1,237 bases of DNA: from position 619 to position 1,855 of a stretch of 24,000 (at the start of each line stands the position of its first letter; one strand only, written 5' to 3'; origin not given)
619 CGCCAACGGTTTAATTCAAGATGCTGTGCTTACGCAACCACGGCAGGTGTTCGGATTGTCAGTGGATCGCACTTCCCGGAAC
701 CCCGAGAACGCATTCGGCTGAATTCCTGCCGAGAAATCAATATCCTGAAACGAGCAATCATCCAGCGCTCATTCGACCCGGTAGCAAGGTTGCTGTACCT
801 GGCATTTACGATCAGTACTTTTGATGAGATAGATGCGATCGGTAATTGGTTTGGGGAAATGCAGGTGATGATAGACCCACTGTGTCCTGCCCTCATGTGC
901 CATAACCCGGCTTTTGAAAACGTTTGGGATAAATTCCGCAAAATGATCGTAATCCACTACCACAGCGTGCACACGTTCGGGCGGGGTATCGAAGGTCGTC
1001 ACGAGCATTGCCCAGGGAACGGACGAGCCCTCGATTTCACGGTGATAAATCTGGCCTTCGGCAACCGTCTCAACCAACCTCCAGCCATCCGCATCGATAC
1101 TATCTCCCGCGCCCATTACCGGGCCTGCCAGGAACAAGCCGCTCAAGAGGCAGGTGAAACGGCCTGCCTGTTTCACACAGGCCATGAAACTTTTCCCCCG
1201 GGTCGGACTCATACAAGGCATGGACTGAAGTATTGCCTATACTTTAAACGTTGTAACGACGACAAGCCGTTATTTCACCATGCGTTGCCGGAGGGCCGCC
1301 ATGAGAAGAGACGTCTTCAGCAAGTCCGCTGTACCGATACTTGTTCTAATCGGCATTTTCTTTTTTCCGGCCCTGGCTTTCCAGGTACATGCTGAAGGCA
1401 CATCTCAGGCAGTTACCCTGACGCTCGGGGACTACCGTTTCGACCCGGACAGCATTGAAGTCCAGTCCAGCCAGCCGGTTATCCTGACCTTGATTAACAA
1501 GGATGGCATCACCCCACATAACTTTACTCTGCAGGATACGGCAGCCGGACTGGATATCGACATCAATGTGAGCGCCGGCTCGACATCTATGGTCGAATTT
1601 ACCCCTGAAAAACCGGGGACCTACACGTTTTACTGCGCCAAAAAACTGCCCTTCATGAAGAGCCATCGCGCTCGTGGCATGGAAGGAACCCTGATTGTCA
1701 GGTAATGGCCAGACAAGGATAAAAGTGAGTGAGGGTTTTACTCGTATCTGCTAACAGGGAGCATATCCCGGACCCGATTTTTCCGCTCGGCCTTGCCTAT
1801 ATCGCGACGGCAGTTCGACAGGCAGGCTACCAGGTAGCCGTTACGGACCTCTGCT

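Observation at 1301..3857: Uncharacterised operon: secreted cupredoxin, B12-radical-SAM enzyme and translationally coupled diiron ferritin-like protein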

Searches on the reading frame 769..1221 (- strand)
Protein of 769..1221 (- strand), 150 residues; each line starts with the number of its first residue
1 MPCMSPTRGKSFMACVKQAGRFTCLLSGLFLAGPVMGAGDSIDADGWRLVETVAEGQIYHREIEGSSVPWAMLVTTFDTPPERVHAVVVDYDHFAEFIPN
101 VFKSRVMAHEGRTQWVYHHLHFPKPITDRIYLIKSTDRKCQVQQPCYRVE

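Call 3: search_protein_families(library=pfam, proteins=[window:769-1221:-], max_evalue=0.01)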
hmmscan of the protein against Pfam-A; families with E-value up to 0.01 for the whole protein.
window:769-1221:- (150 aa): 2 families
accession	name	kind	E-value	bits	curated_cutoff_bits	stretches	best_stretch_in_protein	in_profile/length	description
PF03364.25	Polyketide_cyc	-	2.5e-05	25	23.4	1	80-137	4-63/126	Polyketide cyclase / dehydrase and lipid transport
PF10604.15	Polyketide_cyc2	-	0.00045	21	27.4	1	75-133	8-68/142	Polyketide cyclase / dehydrase and lipid transport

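Call 4: search_protein_families(library=ncbifam, proteins=[window:769-1221:-], max_evalue=0.01)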
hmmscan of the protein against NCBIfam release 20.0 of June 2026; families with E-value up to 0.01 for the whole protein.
window:769-1221:- (150 aa): 0 families

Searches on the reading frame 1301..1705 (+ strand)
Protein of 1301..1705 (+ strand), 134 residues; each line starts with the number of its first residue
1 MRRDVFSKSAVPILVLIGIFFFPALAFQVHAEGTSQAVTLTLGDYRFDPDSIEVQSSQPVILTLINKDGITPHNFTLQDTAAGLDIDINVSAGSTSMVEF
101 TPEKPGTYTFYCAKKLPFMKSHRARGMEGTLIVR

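Call 3: search_protein_families(library=pfam, proteins=[window:1301-1705:+], max_evalue=0.01)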
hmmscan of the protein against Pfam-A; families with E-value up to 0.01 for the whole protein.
window:1301-1705:+ (134 aa): 3 families
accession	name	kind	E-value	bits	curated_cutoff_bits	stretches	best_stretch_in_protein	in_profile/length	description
PF13473.12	Cupredoxin_1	-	1.1e-15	57.9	27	1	21-120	6-95/104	Cupredoxin-like domain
PF00127.26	Copper-bind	-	4.2e-07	30.7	21.2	1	39-133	6-98/99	Copper binding proteins, plastocyanin/azurin family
PF07495.19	Y_Y_Y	-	0.0026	18.1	26.6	1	90-114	22-46/65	Y_Y_Y domain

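Call 4: search_protein_families(library=ncbifam, proteins=[window:1301-1705:+], max_evalue=0.01)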
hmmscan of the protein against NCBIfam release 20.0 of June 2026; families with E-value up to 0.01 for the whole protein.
window:1301-1705:+ (134 aa): 9 families
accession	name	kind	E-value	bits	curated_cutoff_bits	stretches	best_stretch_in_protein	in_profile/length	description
TIGR04246.1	nitrous_NosZ_Gp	equivalog_domain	6.8e-10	37.8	625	1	29-114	478-561/578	Sec-dependent nitrous-oxide reductase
NF041074.2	quin_ox_SoxA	equivalog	1.7e-07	31.2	110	1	38-121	64-145/154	proton pump complex quinol oxidase subunit SoxA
TIGR02656.1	cyanin_plasto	equivalog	1.4e-06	28.6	87.85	1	44-133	11-98/99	plastocyanin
TIGR02376.1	Cu_nitrite_red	equivalog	3.3e-06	26.7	296.3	1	52-133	61-144/326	copper-containing nitrite reductase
TIGR04244.1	nitrous_NosZ_RR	equivalog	2.8e-05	22.9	625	1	29-114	528-611/627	TAT-dependent nitrous-oxide reductase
NF051440.1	CuResCopIPSEAE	equivalog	6.7e-05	22.7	280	1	30-81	35-85/180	copper-resistant cuproprotein CopI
NF052460.1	L-NosZ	equivalog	0.00017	20.2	700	1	37-114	380-463/480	clade III lactonase-type nitrous-oxide reductase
TIGR03102.1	halo_cynanin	subfamily_domain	0.0011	19.1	93.8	1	42-133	34-114/115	halocyanin domain-containing protein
TIGR03096.1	nitroso_cyanin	equivalog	0.0019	18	142.85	1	48-113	59-119/135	nitrosocyanin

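Call 74: search_solved_structures(query=window:1301-1705:+, max_evalue=1)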
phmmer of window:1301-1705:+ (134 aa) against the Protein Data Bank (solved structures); distinct sequences matched with E-value up to 1: 132 (the best 60 are shown).
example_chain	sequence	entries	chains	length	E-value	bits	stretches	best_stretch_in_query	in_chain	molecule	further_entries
9kwt_A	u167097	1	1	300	5e-07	33.3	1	54-134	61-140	Copper-containing nitrite reductase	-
9kws_A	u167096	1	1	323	1.9e-06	31.4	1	54-134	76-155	Copper-containing nitrite reductase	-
3x1f_A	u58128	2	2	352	2.7e-06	30.9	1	54-134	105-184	Nitrite reductase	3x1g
3wkq_A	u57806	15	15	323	2.8e-06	30.9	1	54-134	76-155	Nitrite reductase | Copper-containing nitrite reductase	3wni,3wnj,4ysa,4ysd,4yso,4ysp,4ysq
3x1e_A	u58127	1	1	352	3.2e-06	30.7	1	54-134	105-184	Nitrite reductase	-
3wi9_A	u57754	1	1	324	3.5e-06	30.6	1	54-134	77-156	Nitrite reductase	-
2bz7_A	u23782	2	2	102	4.3e-06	30.3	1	42-133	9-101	PLASTOCYANIN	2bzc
3wia_A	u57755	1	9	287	4.8e-06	30.2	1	54-134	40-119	Nitrite reductase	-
1bxu_A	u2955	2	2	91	5.5e-06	30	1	43-133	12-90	PLASTOCYANIN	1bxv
2dv6_A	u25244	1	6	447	8e-06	29.4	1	44-131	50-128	Nitrite reductase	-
9kwv_A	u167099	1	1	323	9.1e-06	29.2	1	54-134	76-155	Copper-containing nitrite reductase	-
4hcf_A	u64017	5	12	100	1.1e-05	28.9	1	35-133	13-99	Cupredoxin 1 | Cytochrome B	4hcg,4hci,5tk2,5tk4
9kwu_A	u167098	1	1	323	2.8e-05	27.7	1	54-134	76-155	Copper-containing nitrite reductase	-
1kdi_A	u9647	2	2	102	3.7e-05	27.3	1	42-133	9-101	PLASTOCYANIN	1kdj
9kvl_A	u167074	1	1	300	3.9e-05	27.2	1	54-134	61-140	Copper-containing nitrite reductase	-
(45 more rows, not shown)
